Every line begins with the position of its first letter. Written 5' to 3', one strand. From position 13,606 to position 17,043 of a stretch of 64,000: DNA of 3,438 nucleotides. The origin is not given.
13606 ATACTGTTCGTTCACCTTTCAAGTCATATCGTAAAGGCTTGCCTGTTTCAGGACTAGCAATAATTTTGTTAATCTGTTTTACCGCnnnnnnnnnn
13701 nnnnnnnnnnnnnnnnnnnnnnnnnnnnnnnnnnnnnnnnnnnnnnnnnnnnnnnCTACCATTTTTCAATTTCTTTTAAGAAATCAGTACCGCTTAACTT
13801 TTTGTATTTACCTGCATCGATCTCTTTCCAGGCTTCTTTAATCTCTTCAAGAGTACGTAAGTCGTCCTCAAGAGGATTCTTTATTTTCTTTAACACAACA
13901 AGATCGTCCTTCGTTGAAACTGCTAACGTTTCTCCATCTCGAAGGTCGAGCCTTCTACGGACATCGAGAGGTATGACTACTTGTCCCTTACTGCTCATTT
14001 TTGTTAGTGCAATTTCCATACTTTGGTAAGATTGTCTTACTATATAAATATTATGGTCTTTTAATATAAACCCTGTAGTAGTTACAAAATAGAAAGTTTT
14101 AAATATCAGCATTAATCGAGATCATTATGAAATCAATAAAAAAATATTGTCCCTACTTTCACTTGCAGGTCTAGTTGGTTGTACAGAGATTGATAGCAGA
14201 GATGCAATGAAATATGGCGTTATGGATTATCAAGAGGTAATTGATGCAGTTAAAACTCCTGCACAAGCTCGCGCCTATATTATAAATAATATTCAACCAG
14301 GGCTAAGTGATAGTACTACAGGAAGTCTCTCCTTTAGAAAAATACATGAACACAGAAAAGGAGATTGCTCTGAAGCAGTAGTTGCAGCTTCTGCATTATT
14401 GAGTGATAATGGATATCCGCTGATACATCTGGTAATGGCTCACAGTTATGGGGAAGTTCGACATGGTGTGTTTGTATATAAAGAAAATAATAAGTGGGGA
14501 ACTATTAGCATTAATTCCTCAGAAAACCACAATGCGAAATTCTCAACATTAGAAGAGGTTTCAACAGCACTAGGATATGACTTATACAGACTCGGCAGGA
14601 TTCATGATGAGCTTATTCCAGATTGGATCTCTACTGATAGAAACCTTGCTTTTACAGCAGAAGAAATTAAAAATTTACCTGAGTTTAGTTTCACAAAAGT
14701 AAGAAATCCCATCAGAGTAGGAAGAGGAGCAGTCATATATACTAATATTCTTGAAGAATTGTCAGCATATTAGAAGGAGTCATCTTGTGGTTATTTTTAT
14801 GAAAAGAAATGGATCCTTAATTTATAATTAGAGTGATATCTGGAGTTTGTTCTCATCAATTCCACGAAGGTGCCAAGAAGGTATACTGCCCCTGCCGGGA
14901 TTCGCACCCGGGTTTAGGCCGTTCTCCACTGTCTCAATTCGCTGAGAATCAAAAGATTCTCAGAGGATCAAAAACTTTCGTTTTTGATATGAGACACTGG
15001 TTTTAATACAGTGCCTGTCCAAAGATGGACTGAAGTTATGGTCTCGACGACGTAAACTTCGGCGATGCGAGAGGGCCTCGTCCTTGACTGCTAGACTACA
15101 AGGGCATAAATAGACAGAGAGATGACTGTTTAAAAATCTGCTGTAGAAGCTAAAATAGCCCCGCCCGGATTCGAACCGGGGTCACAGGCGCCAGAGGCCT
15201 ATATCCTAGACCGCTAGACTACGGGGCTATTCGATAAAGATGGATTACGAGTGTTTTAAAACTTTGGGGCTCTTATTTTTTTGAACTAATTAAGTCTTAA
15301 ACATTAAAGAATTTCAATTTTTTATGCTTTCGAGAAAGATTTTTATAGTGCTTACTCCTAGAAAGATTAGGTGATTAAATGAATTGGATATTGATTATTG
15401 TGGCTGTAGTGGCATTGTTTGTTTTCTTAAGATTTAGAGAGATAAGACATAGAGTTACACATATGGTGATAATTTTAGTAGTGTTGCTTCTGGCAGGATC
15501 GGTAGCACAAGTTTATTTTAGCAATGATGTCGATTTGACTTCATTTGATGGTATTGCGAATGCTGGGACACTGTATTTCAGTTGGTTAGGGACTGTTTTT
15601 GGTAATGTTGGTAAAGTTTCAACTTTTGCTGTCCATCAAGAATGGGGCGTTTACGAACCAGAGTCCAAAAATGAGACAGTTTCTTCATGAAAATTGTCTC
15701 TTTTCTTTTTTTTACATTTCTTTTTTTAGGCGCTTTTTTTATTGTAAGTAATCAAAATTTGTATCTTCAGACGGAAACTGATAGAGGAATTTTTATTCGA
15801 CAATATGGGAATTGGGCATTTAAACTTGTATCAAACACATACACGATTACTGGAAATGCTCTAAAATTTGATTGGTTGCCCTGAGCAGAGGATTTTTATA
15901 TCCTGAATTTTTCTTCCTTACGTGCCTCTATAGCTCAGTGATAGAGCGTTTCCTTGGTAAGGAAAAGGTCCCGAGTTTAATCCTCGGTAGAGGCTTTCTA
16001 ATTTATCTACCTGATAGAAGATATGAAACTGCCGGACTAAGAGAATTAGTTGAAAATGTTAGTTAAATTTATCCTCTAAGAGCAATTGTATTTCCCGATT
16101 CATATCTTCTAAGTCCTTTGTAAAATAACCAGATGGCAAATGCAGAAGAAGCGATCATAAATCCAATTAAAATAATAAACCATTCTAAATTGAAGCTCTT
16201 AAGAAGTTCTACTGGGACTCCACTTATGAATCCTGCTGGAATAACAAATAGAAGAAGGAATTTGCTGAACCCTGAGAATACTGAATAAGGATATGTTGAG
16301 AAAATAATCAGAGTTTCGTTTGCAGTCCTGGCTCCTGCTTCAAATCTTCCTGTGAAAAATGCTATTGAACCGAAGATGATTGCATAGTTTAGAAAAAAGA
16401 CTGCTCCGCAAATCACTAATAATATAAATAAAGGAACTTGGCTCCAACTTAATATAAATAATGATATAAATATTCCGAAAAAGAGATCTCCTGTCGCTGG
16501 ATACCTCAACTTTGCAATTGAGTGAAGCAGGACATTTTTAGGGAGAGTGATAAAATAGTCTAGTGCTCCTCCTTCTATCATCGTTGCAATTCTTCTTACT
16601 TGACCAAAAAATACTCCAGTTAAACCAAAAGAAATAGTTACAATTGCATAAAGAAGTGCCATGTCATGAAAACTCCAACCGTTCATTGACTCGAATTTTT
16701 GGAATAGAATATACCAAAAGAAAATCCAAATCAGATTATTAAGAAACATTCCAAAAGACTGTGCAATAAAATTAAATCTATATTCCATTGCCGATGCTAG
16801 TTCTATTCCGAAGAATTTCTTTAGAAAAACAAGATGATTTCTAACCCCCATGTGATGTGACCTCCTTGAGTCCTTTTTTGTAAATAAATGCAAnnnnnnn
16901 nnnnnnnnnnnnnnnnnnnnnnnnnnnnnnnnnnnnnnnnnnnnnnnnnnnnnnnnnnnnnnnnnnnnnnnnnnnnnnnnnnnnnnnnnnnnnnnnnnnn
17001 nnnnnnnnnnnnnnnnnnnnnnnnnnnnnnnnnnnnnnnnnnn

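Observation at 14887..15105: tRNA-Glu(CUC) carries a 146-nt, hairpin-packed intron at position 37/38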

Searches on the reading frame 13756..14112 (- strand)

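Call 17: search_protein_families(library=pfam, proteins=[window:13756-14112:-])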
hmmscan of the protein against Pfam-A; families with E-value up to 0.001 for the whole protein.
window:13756-14112:- (118 aa): 1 family
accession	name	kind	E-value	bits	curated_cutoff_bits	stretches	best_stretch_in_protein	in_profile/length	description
PF04014.23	MazE_antitoxin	-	4e-07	30.3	24.7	1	38-80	3-46/48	Antidote-toxin recognition MazE, bacterial antitoxin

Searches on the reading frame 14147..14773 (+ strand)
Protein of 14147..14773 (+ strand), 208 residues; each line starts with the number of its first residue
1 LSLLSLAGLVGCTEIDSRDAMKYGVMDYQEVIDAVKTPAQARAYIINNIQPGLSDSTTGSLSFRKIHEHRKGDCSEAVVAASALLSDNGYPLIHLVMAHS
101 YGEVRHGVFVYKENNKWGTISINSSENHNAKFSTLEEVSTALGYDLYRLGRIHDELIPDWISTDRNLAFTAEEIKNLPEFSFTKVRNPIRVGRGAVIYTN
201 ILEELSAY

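Call 17: search_protein_families(library=pfam, proteins=[window:14147-14773:+])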
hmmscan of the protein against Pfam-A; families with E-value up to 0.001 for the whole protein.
window:14147-14773:+ (208 aa): 0 families

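Call 24: find_encoding_contigs(protein=window:14147-14773:+, flank=3000, max_places=10)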
Protein window:14147-14773:+ (208 aa): 4 contigs read that carry it; 2 places shown.
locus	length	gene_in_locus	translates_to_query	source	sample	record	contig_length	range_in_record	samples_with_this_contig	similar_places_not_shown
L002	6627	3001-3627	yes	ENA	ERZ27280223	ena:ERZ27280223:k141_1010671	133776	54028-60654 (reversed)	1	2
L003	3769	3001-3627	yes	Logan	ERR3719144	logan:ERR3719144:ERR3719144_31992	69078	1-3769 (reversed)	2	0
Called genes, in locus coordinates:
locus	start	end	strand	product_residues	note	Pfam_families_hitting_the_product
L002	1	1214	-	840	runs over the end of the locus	-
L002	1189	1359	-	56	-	-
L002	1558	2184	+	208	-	-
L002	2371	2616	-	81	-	PF05016:ParE_toxin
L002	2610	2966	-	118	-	PF04014:MazE_antitoxin (weak)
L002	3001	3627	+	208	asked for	-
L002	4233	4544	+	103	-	-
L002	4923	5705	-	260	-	PF06182:ABC2_membrane_6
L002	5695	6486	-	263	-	PF06182:ABC2_membrane_6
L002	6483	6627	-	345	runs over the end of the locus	PF00005:ABC_tran, PF13304:AAA_21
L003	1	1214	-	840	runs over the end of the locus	-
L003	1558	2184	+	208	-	-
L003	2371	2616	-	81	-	PF05016:ParE_toxin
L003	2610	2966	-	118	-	PF04014:MazE_antitoxin (weak)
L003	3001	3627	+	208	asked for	-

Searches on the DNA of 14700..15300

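Call 5: search_rna_families(source=window, start=14700, end=15300, threshold=evalue, max_evalue=10, show_alignments=4)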
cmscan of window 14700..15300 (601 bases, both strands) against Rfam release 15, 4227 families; matches with E-value up to 10: 11.
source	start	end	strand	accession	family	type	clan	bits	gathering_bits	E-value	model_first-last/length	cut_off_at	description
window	15156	15228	-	RF00005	tRNA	Gene; tRNA;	CL00001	60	29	1.6e-12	1-71/71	no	tRNA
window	15128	15230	-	RF02435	SpF41_sRNA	Gene; sRNA;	-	26.5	52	0.059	1-105/105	no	Streptococcus sRNA SpF41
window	15152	15233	-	RF01791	F6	Gene; sRNA;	-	17.8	46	2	1-57/57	no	F6 TB sRNA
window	15072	15227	-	RF00102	VA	Gene;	-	16.9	62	3.5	1-159/159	no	VA RNA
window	15158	15198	-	RF01684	mascRNA-menRNA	Gene;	-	16.5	42.5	1.6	1-56/56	no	MALAT1-associated small cytoplasmic RNA/MEN beta RNA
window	14940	14966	-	RF04347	Plastid-ccsA-ndhD-2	Cis-reg;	-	15.6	51.5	4.5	1-53/53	no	Plastid-ccsA-ndhD-2 3UTR RNA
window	14936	14964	+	RF04346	Plastid-ccsA-ndhD-1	Cis-reg;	CL00154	15.4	48.5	4.1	1-57/57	no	Plastid-ccsA-ndhD-1 3UTR RNA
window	14809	14865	-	RF00588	SNORD41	Gene; snRNA; snoRNA; CD-box;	CL00058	15.3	41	6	1-70/70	no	Small nucleolar RNA SNORD41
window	14778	14863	-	RF00475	snosnR69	Gene; snRNA; snoRNA; CD-box;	CL00051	15.1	50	8.3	1-94/94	no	Small nucleolar RNA snR69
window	14701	14723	+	RF02914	DUF805b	Cis-reg;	CL00115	11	35.6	4.7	1-35/35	no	DUF805b RNA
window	15225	15300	+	RF02777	OppA_thermometer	Cis-reg; thermoregulator;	-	9.6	290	4.6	1-76/304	3'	OppA 5' UTR thermometer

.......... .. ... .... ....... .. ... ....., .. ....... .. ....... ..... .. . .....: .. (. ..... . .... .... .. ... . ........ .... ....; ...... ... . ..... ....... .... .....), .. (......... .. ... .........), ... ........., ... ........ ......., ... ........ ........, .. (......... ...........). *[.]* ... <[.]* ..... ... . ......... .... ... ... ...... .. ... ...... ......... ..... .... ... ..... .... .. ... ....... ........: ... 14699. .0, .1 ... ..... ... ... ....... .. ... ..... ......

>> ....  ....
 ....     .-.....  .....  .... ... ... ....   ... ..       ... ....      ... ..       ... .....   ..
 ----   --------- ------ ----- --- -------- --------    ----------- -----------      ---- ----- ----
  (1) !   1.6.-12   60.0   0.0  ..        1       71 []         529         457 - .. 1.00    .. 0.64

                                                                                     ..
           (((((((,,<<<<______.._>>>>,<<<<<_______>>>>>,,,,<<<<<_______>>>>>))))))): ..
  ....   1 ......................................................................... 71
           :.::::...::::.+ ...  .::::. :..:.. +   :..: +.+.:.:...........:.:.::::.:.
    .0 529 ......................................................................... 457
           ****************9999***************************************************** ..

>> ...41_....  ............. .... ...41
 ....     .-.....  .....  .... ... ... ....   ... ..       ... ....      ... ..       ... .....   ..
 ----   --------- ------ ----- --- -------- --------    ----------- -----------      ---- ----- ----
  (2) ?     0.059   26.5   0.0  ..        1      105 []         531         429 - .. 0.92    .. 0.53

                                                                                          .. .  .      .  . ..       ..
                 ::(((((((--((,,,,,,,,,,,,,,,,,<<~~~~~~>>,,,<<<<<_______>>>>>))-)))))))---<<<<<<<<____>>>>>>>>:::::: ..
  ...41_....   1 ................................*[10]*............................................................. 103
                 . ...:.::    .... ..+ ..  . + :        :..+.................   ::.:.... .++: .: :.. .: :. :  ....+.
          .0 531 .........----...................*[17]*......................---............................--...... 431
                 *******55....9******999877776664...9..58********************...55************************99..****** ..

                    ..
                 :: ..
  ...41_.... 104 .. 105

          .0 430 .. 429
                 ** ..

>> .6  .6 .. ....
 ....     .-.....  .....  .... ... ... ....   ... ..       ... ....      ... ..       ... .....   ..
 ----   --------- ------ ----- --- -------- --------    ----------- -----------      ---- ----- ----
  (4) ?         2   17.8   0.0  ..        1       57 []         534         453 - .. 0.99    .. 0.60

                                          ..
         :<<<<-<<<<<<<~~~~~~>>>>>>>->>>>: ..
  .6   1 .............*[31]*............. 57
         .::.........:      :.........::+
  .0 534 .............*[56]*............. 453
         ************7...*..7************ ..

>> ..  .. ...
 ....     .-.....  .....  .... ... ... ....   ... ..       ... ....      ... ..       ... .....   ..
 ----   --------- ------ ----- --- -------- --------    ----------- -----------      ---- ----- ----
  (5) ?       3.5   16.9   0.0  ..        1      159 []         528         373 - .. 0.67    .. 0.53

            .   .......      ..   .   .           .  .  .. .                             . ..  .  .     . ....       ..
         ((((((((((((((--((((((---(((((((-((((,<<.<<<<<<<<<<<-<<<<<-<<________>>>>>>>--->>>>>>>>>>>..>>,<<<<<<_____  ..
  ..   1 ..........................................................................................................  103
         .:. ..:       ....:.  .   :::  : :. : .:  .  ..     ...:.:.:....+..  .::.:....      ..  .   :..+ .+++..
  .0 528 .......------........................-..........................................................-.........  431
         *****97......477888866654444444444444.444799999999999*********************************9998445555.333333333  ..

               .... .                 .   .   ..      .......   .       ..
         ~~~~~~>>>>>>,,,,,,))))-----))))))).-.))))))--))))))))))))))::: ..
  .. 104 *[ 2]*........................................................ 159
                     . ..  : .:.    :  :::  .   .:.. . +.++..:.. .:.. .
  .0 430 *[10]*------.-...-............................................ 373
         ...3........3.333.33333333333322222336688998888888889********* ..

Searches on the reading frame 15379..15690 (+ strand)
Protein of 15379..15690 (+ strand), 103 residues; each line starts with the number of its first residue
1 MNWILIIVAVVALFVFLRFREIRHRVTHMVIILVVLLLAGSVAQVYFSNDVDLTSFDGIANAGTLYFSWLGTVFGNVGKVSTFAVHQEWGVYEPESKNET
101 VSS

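Call 17: search_protein_families(library=pfam, proteins=[window:15379-15690:+])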
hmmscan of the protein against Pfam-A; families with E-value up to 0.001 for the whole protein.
window:15379-15690:+ (103 aa): 0 families

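Call 63: find_homologous_proteins(query=window:15379-15690:+, max_evalue=0.001)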
Query window:15379-15690:+ (103 aa): 9 proteins with E <= 0.001 among 27 candidates.
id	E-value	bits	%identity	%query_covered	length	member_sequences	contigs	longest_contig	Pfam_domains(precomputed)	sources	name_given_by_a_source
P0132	6.4e-60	217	100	100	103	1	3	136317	-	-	-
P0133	2.8e-47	177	81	98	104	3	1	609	-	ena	-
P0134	5.0e-44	166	77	100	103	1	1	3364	-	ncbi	-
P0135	9.7e-44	165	74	100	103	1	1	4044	-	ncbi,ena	-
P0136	7.2e-43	163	74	98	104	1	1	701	-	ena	-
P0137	1.4e-41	159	71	98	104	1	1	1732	-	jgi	jgi:glucan phosphoethanolaminetransferase (alkaline phosphatase superfamily)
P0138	9.1e-41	156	64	100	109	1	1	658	-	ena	-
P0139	2.2e-37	145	64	98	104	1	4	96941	-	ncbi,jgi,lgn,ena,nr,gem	ncbi:hypothetical protein FJZ18_01250 [Candidatus Pacearchaeota archaeon]|nr:hypothetical protein [C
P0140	2.3e-21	94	51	86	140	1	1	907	-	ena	-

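Call 64: find_encoding_contigs(protein=P0134, flank=5000, max_places=3)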
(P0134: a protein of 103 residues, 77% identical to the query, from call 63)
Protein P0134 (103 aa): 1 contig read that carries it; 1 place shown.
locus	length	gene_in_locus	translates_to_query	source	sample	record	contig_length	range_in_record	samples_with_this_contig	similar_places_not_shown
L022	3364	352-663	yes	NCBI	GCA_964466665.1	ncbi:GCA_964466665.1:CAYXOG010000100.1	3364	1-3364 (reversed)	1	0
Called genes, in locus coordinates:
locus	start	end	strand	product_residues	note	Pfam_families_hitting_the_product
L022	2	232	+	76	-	?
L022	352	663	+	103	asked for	-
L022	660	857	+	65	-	-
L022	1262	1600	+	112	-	PF01327:Pep_deformylase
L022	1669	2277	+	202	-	PF01909:NTP_transf_2, PF18765:Polbeta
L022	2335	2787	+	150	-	PF05168:HEPN (weak)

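Call 65: find_encoding_contigs(protein=P0135, flank=5000, max_places=3)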
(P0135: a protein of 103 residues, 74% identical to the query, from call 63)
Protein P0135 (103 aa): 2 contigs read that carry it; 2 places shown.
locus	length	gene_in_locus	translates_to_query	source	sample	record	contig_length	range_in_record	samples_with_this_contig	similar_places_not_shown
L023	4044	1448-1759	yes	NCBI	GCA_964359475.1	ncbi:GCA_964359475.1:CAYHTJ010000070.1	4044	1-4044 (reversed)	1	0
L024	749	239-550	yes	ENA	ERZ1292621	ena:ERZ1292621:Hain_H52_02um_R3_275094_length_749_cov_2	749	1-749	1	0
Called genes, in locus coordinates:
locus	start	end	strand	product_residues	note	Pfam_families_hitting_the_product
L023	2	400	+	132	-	?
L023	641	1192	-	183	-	-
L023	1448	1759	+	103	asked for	-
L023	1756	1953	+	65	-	-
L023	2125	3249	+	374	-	PF00589:Phage_integrase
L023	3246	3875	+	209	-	PF12686:DUF3800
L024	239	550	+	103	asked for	-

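Call 66: find_encoding_contigs(protein=P0137, flank=5000, max_places=3)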
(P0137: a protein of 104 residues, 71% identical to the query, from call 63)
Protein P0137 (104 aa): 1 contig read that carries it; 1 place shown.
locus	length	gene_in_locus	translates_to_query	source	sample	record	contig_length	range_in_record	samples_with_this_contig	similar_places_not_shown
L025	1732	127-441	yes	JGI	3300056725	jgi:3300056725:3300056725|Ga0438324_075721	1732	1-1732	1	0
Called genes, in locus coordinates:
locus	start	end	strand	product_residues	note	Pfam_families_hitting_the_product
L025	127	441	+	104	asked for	-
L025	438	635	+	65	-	-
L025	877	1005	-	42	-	-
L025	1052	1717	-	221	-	-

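Call 78: search_protein_families(library=pfam, proteins=[L023:641-1192:-], max_evalue=0.01)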
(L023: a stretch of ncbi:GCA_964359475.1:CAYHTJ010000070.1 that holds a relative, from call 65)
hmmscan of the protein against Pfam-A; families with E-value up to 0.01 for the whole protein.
L023:641-1192:- (183 aa): 0 families

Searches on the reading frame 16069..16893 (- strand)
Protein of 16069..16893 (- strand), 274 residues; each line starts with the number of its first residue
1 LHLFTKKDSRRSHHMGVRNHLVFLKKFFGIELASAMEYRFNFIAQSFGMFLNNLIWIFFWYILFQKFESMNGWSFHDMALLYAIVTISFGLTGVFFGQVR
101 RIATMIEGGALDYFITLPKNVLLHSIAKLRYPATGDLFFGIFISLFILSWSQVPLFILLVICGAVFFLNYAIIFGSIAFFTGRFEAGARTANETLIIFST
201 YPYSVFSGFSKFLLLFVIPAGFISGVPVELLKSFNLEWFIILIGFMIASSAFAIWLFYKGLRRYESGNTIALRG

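Call 17: search_protein_families(library=pfam, proteins=[window:16069-16893:-])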
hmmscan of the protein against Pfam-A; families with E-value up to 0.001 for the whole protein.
window:16069-16893:- (274 aa): 1 family
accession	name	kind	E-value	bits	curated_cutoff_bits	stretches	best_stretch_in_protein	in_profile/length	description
PF06182.17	ABC2_membrane_6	-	3.1e-28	99.6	22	1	52-266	3-227/229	ABC-2 family transporter protein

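Call 38: find_homologous_proteins(query=window:16069-16893:-, max_evalue=1e-20)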
Query window:16069-16893:- (274 aa): 60 proteins with E <= 1e-20 among 1582 candidates.
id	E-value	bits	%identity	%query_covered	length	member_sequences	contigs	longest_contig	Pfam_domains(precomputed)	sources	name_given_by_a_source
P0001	1.8e-161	554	100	95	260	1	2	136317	PF06182.18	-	-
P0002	1.6e-105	371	63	95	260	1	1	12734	PF06182.18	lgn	-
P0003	4.7e-86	307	52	95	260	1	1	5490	PF06182.18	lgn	-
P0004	5.9e-86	307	53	95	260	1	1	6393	PF06182.18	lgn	-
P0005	1.3e-85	306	52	95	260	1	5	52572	PF06182.18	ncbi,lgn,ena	ncbi:MAG: ABC-2 family transporter protein [Nanoarchaeota archaeon]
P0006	4.1e-84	301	50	95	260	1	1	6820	PF06182.18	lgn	-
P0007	1.8e-82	295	53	95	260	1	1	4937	PF06182.18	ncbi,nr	ncbi:ABC-2 family transporter protein [Candidatus Woesearchaeota archaeon]|nr:ABC-2 family transport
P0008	8.2e-81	290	53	87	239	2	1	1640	PF06182.18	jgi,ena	-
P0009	9.4e-79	283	51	95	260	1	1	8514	PF06182.18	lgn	-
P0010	7.0e-77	277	50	95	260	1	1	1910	PF06182.18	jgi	jgi:ABC-2 type transport system permease protein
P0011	1.1e-75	273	48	94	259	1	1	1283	PF06182.18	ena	-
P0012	6.4e-73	264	49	95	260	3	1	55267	PF06182.18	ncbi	-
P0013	5.1e-72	261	49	87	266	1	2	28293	PF06182.18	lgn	-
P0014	1.9e-71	259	48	95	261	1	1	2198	PF06182.18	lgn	-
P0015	1.0e-69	253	48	94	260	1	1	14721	PF06182.18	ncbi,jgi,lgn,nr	ncbi:ABC-2 family transporter protein [Candidatus Woesearchaeota archaeon]|nr:ABC-2 family transport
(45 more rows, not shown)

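Call 39: find_encoding_contigs(protein=P0002, flank=10000, max_places=3)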
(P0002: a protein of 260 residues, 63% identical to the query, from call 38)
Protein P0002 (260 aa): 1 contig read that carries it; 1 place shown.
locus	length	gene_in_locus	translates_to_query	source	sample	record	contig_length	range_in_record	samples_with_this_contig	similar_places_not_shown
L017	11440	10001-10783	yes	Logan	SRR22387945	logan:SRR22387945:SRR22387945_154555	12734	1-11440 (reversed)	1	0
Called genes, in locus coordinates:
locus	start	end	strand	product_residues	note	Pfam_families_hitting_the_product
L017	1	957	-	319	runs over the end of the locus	PF04014:MazE_antitoxin (weak)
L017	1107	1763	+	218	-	-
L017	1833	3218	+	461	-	PF03447:NAD_binding_3, PF00742:Homoserine_dh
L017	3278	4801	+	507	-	PF01336:tRNA_anti-codon, PF00152:tRNA-synt_2, PF01409:tRNA-synt_2d (faint)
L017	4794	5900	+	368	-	-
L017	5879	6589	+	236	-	PF01551:Peptidase_M23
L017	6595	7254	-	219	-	-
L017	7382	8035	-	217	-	PF00565:SNase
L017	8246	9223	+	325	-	PF00005:ABC_tran, PF13304:AAA_21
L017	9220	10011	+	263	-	PF06182:ABC2_membrane_6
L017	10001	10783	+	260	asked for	PF06182:ABC2_membrane_6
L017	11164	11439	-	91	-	?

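Call 40: find_encoding_contigs(protein=P0005, flank=10000, max_places=3)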
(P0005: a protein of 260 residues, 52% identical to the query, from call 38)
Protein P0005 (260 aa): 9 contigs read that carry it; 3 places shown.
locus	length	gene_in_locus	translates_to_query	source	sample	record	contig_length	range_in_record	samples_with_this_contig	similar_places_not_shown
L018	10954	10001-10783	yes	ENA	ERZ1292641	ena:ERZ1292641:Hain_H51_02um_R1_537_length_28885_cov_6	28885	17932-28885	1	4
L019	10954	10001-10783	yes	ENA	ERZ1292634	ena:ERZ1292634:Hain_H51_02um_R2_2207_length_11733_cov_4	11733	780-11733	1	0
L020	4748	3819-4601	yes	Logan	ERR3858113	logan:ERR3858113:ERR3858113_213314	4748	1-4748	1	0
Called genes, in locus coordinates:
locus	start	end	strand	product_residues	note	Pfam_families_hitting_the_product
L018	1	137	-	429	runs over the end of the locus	PF02366:PMT, PF13231:PMT_2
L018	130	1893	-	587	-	PF02543:Carbam_trans_N, PF16861:Carbam_trans_C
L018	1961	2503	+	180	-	-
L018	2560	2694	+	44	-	-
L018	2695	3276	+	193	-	PF13580:SIS_2, PF01380:SIS (weak)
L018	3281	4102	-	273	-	PF03477:ATP-cone, PF04471:Mrr_cat, PF22357:AF1548-like_C (weak)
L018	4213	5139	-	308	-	PF20208:ARPP-1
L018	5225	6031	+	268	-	PF01040:UbiA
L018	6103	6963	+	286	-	-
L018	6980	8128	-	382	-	PF01075:Glyco_transf_9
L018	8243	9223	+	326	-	PF00005:ABC_tran, PF13304:AAA_21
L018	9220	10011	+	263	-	PF06182:ABC2_membrane_6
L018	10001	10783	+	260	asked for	PF06182:ABC2_membrane_6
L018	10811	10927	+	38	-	-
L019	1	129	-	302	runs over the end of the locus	?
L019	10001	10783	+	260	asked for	PF06182:ABC2_membrane_6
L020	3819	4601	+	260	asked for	PF06182:ABC2_membrane_6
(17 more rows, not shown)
